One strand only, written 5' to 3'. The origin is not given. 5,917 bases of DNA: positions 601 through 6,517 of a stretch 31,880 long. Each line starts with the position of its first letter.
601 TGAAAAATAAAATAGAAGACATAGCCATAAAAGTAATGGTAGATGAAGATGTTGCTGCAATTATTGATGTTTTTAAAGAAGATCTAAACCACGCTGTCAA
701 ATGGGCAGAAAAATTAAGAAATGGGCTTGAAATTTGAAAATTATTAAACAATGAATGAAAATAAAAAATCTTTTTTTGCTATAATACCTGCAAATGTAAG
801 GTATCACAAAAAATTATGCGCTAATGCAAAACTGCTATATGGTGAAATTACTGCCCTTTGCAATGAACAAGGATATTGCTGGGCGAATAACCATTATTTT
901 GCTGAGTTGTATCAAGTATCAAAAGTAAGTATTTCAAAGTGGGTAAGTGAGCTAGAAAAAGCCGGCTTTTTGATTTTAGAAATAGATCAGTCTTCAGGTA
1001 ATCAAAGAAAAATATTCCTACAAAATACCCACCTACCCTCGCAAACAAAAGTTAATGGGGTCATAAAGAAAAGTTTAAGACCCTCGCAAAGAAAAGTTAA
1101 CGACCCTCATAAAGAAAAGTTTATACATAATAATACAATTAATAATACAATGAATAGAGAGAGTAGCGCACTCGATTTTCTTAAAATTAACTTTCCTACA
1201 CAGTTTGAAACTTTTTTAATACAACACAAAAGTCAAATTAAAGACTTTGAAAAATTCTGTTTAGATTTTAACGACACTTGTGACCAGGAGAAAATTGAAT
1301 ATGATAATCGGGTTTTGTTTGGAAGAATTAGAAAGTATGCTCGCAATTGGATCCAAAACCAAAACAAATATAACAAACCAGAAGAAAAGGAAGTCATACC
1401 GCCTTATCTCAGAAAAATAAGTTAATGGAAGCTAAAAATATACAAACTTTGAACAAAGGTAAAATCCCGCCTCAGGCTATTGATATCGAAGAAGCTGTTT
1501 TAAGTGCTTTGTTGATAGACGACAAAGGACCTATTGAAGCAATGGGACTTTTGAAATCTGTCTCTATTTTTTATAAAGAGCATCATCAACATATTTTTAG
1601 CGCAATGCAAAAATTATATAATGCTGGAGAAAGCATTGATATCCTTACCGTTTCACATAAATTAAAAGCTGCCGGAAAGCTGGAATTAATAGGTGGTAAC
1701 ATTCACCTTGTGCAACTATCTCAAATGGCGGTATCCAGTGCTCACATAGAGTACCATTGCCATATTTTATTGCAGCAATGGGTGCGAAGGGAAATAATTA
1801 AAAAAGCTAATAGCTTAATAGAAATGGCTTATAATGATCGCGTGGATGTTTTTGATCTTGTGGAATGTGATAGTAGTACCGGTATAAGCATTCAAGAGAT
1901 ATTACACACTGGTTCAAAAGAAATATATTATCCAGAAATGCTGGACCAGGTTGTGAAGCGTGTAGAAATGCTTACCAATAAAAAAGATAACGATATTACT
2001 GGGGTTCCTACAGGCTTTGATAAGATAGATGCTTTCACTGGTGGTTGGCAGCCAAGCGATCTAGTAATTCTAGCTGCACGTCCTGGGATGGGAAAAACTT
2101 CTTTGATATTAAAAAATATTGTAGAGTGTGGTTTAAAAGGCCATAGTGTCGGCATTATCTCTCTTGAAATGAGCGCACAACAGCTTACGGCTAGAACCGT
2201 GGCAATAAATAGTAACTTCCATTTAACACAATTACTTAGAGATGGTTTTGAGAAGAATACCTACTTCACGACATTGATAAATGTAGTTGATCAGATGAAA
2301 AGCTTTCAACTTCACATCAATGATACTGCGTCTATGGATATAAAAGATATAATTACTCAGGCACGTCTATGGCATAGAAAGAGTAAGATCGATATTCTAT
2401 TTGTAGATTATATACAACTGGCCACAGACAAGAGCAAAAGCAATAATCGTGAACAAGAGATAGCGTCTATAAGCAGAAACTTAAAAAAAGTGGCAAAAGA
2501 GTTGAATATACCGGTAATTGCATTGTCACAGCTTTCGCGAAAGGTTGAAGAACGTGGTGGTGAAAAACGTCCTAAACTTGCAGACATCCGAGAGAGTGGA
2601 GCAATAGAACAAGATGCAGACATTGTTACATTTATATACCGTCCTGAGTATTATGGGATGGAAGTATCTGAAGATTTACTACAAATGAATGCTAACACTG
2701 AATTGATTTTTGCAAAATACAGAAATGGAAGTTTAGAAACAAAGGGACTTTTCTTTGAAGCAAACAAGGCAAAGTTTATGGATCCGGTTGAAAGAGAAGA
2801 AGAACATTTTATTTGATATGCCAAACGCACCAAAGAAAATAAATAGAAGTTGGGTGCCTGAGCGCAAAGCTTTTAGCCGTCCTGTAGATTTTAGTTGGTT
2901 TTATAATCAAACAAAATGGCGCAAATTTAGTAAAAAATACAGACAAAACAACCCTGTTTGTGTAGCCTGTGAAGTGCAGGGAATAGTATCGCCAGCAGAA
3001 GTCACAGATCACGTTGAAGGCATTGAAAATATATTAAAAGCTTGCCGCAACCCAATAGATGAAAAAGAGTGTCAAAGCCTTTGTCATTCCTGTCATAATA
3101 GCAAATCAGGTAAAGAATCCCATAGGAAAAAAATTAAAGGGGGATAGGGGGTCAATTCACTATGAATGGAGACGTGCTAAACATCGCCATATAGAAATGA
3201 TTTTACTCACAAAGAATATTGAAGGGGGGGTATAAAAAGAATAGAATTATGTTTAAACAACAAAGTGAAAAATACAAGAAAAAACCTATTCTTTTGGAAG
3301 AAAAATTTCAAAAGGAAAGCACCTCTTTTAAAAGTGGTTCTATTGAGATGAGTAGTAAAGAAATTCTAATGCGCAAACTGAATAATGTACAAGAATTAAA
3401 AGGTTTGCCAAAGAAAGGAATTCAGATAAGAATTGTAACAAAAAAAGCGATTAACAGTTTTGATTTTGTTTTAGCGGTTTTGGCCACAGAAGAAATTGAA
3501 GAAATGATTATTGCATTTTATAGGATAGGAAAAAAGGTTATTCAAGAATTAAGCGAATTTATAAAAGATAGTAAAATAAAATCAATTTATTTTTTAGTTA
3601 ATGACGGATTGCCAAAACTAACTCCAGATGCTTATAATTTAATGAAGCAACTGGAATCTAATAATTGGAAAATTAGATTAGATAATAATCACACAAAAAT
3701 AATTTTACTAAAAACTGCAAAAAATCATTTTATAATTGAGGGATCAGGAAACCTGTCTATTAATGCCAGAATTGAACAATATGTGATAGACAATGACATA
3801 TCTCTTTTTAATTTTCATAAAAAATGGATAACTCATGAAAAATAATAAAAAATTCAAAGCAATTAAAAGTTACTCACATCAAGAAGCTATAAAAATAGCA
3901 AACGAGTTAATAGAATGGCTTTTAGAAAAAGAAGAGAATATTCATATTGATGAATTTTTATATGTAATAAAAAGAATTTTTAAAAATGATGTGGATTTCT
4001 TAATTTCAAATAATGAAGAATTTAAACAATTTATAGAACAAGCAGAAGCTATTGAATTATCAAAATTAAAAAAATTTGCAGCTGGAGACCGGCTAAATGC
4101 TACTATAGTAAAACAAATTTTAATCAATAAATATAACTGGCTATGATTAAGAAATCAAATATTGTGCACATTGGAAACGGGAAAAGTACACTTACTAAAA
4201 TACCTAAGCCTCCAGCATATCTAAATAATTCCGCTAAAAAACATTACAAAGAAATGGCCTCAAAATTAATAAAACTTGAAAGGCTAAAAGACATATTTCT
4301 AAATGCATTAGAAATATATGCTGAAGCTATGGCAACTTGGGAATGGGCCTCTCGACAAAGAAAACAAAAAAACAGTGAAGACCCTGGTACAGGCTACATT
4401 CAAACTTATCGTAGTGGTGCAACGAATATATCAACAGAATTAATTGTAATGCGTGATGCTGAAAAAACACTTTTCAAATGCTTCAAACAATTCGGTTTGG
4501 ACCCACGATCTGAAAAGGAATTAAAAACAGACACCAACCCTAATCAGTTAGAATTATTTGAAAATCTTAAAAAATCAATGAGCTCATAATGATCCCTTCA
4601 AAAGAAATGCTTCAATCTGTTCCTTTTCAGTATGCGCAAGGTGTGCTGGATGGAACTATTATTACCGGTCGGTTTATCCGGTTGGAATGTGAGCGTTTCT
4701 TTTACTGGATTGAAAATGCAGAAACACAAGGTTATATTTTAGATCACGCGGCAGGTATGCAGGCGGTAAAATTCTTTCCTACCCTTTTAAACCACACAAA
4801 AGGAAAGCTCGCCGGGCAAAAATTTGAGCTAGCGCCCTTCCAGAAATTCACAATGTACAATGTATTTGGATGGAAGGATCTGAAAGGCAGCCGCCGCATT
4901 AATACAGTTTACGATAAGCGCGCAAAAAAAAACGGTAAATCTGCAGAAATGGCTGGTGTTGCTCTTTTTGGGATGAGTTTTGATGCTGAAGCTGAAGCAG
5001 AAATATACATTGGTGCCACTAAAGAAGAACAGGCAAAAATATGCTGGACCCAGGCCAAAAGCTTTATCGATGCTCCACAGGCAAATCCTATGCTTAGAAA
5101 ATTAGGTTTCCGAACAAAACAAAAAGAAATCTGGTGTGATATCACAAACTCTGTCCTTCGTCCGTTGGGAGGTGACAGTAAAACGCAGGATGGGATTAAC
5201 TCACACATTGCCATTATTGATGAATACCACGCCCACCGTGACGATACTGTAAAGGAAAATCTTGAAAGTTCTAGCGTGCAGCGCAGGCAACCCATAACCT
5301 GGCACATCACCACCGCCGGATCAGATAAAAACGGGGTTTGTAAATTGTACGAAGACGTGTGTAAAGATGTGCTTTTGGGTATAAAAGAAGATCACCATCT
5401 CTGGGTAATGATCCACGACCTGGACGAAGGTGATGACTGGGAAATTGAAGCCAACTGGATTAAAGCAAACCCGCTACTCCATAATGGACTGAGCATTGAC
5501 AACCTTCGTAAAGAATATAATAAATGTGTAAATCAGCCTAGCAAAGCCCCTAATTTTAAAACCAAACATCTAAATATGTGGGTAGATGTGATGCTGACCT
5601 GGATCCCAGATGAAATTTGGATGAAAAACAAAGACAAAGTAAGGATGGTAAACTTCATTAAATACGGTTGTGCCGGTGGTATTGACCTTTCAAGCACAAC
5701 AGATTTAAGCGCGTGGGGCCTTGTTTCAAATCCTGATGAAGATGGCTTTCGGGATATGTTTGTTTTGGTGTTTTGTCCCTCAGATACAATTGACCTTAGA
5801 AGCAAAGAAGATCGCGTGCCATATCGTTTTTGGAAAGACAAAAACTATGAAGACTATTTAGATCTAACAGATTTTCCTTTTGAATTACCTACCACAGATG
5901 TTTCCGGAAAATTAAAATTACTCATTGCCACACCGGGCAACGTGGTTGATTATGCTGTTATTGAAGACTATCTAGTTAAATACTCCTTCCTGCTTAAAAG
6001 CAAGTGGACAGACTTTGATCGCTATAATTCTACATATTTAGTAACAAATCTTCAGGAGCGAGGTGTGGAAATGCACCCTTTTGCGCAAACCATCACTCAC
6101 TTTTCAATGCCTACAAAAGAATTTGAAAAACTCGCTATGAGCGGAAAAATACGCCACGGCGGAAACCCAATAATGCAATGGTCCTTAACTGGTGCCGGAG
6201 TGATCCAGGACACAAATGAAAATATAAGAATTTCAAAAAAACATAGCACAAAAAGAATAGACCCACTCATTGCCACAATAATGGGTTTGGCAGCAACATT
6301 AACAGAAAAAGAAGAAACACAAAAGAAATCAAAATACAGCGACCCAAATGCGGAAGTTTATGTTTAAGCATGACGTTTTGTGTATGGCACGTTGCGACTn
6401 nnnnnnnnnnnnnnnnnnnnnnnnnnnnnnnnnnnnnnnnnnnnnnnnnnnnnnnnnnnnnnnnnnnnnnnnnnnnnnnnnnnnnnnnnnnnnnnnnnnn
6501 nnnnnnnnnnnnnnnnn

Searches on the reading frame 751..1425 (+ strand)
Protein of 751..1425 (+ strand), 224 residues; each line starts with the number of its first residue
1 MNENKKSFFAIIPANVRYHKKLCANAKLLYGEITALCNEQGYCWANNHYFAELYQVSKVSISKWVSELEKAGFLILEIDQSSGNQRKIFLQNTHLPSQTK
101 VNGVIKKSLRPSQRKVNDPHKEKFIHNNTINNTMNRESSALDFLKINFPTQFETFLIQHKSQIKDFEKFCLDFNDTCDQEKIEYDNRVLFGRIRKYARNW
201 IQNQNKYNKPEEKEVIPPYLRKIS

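Call 76: search_protein_families(library=phrogs, proteins=[window:751-1425:+], max_evalue=0.00001)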
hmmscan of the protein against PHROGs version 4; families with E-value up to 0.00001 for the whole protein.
window:751-1425:+ (224 aa): 6 families
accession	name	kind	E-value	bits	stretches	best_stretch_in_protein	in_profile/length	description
phrog_19658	-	DNA, RNA and nucleotide metabolism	6.4e-26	92.5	1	6-174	1-180/283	replication initiation protein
phrog_270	-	DNA, RNA and nucleotide metabolism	1.7e-17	64.9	1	4-127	27-152/383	replication initiation protein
phrog_428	-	DNA, RNA and nucleotide metabolism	3e-14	54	1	6-137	87-219/455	replication initiation protein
phrog_186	-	DNA, RNA and nucleotide metabolism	5.3e-14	53.6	1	1-206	14-236/308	DnaD-like helicase loader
phrog_2880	-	DNA, RNA and nucleotide metabolism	7.7e-10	39.4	1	11-146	16-153/459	replication initiation protein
phrog_678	-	DNA, RNA and nucleotide metabolism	1.7e-09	38.7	1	5-146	53-196/346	replication initiation O-like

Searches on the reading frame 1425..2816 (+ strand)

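Call 76: search_protein_families(library=phrogs, proteins=[window:1425-2816:+], max_evalue=0.00001)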
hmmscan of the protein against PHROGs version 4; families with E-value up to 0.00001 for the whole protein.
window:1425-2816:+ (463 aa): 7 families
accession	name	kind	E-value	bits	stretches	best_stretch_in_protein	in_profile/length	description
phrog_19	-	DNA, RNA and nucleotide metabolism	9.6e-94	316.4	1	10-459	152-586/621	DnaB-like replicative helicase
phrog_243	-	DNA, RNA and nucleotide metabolism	2.7e-42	145.6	1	187-455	13-269/273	DnaB-like replicative helicase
phrog_11530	-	unknown function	4.9e-35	122.1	1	293-439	3-143/184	-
phrog_239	-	DNA, RNA and nucleotide metabolism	9.8e-34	118.4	1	189-459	336-604/801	DNA primase/helicase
phrog_23150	-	unknown function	8.3e-12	46.1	1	20-230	10-213/217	-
phrog_19347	-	unknown function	1e-10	42.8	1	388-453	1-78/79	-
phrog_5482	-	unknown function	2e-10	40.9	1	181-458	17-303/341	-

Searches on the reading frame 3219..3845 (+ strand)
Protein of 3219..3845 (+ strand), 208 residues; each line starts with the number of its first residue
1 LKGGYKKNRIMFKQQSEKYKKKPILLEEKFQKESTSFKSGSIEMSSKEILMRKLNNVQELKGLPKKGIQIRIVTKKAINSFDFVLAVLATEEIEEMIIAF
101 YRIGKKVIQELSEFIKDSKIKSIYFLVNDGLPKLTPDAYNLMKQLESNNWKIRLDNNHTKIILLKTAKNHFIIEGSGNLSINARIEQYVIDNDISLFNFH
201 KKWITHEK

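Call 76: search_protein_families(library=phrogs, proteins=[window:3219-3845:+], max_evalue=0.00001)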
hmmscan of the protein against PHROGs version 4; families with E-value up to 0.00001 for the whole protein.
window:3219-3845:+ (208 aa): 2 families
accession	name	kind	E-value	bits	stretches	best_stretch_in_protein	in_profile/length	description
phrog_20533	-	unknown function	2.5e-19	70.6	1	61-207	51-199/202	-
phrog_16945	-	DNA, RNA and nucleotide metabolism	3.8e-10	40.5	1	59-203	63-205/252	endonuclease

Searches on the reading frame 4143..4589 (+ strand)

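Call 76: search_protein_families(library=phrogs, proteins=[window:4143-4589:+], max_evalue=0.00001)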
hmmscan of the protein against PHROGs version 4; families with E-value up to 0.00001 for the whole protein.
window:4143-4589:+ (148 aa): 1 family
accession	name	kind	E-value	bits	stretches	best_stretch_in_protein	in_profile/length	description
phrog_83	-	head and packaging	2e-17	64.5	1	19-139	80-195/246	terminase small subunit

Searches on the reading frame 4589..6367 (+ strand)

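Call 76: search_protein_families(library=phrogs, proteins=[window:4589-6367:+], max_evalue=0.00001)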
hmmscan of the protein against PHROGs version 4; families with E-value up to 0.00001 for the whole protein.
window:4589-6367:+ (592 aa): 6 families
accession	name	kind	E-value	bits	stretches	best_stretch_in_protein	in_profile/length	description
phrog_9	-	head and packaging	3.4e-143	480.3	1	14-585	169-678/812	terminase large subunit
phrog_2699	-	head and packaging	1e-68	232.6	2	257-420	4-166/315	terminase large subunit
phrog_4914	-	head and packaging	1.4e-39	136.9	1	14-207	13-212/213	terminase large subunit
phrog_10517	-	head and packaging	2.1e-26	93.7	1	13-150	38-176/207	terminase large subunit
phrog_7331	-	head and packaging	1.4e-23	83.7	1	480-581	2-103/113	terminase large subunit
phrog_37124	-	unknown function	2.5e-09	38.1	1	365-504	1-128/143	-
